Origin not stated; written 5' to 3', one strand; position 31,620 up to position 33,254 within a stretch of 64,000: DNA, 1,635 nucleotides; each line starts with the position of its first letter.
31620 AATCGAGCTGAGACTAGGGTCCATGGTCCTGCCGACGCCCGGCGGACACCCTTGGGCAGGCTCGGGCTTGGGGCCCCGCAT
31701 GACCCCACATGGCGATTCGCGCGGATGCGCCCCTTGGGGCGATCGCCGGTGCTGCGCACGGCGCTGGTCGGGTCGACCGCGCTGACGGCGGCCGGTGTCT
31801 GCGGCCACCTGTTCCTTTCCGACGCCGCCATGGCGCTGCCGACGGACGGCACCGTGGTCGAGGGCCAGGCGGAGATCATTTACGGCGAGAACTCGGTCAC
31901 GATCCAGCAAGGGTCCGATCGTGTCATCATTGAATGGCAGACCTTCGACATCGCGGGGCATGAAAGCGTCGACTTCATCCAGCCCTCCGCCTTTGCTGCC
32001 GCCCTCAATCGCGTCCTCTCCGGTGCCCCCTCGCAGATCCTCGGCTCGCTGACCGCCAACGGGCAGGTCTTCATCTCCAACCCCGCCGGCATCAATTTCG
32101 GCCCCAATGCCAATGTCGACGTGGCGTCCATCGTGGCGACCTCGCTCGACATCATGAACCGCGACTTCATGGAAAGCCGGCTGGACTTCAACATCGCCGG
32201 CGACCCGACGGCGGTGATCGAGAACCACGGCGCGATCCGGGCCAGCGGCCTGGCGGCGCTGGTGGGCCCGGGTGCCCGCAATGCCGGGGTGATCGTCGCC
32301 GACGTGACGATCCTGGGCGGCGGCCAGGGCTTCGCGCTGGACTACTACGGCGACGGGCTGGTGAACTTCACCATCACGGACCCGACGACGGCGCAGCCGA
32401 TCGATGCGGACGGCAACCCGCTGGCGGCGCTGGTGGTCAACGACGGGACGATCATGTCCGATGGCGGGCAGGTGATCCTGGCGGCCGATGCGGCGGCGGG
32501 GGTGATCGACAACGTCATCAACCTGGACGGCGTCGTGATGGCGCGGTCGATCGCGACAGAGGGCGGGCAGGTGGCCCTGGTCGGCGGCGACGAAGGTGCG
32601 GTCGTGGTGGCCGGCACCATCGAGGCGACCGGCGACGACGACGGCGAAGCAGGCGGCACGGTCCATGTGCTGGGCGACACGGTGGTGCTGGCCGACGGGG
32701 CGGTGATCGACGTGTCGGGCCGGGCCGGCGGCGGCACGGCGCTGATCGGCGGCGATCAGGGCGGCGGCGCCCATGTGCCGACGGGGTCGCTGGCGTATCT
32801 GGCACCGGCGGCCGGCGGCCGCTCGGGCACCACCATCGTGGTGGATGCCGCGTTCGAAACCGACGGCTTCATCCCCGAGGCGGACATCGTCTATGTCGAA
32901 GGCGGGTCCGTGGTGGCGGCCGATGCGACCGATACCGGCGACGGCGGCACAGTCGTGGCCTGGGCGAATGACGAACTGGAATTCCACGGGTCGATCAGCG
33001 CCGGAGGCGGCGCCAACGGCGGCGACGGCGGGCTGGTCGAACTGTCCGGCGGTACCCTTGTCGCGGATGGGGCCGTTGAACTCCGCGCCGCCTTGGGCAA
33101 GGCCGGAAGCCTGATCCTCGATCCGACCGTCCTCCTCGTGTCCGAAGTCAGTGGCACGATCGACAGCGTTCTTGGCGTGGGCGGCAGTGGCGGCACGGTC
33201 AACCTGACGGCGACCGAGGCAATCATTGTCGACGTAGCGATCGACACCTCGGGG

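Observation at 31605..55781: Orphan giant (~8,058 aa) TpsA-type exoprotein with no TpsB transporter in 64 kb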

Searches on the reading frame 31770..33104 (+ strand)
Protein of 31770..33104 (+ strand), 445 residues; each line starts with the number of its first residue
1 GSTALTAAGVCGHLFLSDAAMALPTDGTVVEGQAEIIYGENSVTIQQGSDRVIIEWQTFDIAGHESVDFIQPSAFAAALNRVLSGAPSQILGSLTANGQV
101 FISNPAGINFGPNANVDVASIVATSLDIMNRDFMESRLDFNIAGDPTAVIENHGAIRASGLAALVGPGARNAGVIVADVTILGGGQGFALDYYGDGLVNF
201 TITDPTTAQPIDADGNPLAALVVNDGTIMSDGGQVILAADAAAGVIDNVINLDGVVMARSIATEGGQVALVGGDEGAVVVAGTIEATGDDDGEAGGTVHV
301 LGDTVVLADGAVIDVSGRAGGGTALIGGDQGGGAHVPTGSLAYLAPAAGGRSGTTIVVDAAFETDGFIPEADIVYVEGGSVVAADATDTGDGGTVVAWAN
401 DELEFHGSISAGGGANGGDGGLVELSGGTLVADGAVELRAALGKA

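Call 40: find_related_loci(query=window:31770-33104:+, collection=metagenome_contigs, flank=10000)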
Query window:31770-33104:+ (445 aa) in metagenome_contigs; peptide patterns used: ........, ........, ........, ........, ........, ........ (x = any residue, [..] = any of these).
67 stretches matched a pattern; 2 encode a relative of the query (tblastn E <= 1e-3); 2 distinct loci.
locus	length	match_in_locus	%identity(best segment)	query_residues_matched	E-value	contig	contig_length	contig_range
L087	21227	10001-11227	46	20-427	2e-95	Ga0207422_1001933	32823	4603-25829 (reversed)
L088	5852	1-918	44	123-427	5e-61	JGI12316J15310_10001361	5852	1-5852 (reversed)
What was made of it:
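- Tried and rejected: The scan with the N-terminus found only 44-46 % relatives (call 40).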
